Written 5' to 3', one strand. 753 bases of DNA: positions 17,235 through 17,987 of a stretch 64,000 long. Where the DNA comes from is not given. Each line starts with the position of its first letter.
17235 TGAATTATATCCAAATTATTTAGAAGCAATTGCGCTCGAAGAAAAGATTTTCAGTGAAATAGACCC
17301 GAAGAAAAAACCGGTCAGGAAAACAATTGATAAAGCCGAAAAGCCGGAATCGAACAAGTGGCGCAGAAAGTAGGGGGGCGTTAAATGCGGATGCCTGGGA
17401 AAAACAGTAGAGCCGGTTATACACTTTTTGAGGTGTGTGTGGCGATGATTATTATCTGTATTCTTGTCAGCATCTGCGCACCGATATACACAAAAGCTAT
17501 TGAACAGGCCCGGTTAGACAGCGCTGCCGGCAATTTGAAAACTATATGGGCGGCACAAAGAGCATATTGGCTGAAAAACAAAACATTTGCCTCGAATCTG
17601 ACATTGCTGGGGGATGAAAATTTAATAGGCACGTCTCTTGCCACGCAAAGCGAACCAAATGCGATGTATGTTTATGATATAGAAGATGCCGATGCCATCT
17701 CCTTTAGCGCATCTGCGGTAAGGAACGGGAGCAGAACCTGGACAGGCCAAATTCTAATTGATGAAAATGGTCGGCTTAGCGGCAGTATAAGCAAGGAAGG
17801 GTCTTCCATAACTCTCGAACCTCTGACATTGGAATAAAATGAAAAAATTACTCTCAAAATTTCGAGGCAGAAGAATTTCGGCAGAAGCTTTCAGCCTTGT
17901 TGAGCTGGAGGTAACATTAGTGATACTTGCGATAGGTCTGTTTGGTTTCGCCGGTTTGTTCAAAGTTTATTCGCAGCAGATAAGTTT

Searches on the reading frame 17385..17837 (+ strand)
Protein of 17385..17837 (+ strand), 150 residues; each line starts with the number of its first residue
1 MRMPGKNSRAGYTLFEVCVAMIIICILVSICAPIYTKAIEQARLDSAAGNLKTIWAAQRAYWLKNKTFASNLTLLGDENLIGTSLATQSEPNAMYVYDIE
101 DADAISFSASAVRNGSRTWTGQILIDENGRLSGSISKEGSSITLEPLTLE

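Call 49: find_homologous_proteins(query=window:17385-17837:+, max_evalue=1e-10)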
Query window:17385-17837:+ (150 aa): 28 proteins with E <= 1e-10 among 54 candidates.
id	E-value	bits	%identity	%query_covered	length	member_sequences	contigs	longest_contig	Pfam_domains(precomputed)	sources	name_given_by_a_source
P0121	8.9e-92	322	100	100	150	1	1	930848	PF16734.11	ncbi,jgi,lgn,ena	ncbi:MAG: type IV pilin-like G/H family protein [Sedimentisphaerales bacterium]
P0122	8.7e-63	228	74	100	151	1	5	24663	PF16734.11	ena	-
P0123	1.9e-56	208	71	95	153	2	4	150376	PF07963.18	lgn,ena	-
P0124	1.9e-54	201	69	95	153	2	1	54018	PF07963.18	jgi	jgi:type IV pilus assembly protein PilE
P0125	6.9e-53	196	68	95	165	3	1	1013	PF07963.18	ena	-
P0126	1.4e-51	192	67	93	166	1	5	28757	PF07963.18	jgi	jgi:prepilin-type N-terminal cleavage/methylation domain-containing protein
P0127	1.5e-51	192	66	95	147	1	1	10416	PF16734.11,PF16732.11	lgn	-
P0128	3.3e-51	191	63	100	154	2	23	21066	-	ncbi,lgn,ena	-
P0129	2.9e-50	188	65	93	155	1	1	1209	-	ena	-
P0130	4.5e-50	187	68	95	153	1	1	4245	-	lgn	-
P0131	6.8e-49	183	66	95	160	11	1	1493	-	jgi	jgi:prepilin-type N-terminal cleavage/methylation domain-containing protein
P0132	7.7e-48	180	61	93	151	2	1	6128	-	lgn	-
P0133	2.5e-47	178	66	95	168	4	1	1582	PF07963.18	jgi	jgi:prepilin-type N-terminal cleavage/methylation domain-containing protein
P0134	4.1e-47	177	65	93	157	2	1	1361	PF16734.11,PF07963.18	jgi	jgi:prepilin-type N-terminal cleavage/methylation domain-containing protein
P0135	6.5e-47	177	64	97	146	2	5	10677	PF16734.11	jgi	jgi:prepilin-type N-terminal cleavage/methylation domain-containing protein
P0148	9.7e-42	160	57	100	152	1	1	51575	PF07963.18,PF16732.11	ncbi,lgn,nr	ncbi:MAG: prepilin-type N-terminal cleavage/methylation domain-containing protein [Sedimentisphaeral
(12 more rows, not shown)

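Call 50: find_encoding_contigs(protein=P0122, flank=400, max_places=1)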
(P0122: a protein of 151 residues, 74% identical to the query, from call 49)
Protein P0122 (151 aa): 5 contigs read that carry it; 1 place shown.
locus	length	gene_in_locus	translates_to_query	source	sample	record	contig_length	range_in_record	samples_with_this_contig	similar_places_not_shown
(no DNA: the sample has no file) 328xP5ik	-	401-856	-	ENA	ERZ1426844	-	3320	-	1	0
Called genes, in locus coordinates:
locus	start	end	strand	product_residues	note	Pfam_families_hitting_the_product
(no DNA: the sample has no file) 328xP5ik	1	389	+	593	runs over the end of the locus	?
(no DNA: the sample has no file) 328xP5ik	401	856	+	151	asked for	PF16734:Pilin_GH (weak)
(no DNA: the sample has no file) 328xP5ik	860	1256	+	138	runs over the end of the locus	-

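Call 51: find_encoding_contigs(protein=P0123, flank=400, max_places=1)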
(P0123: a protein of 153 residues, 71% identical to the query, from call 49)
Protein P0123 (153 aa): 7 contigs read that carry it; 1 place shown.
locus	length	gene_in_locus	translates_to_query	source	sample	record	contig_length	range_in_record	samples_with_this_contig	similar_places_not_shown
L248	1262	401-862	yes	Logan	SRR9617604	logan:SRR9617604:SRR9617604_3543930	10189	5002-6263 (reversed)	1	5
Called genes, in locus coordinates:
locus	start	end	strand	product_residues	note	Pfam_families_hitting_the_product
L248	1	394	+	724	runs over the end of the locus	PF03958:Secretin_N (weak), PF00263:Secretin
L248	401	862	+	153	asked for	PF07963:N_methyl (faint)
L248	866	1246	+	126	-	-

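Call 52: find_encoding_contigs(protein=P0124, flank=400, max_places=1)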
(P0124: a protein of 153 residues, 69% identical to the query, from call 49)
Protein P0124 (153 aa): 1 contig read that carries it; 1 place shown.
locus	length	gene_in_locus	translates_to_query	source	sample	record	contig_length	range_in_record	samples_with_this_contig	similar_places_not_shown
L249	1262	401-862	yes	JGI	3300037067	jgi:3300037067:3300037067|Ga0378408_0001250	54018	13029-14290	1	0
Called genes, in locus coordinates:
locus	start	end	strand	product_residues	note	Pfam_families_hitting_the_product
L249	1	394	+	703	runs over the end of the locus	PF03958:Secretin_N (weak), PF00263:Secretin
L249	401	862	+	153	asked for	PF07963:N_methyl (weak)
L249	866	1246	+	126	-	-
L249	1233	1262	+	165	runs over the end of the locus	-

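Call 53: find_encoding_contigs(protein=P0148, flank=400, max_places=1)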
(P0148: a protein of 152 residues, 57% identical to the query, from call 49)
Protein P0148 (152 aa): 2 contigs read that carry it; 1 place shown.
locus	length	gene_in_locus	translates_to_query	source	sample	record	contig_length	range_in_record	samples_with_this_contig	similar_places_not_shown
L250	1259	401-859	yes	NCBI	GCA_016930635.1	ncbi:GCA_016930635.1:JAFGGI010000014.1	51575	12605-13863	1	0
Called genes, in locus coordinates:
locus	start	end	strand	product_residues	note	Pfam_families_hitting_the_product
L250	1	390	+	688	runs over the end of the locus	PF03958:Secretin_N (faint), PF00263:Secretin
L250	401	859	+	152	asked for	PF07963:N_methyl (weak), PF16732:ComP_DUS (faint)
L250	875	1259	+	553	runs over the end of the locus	-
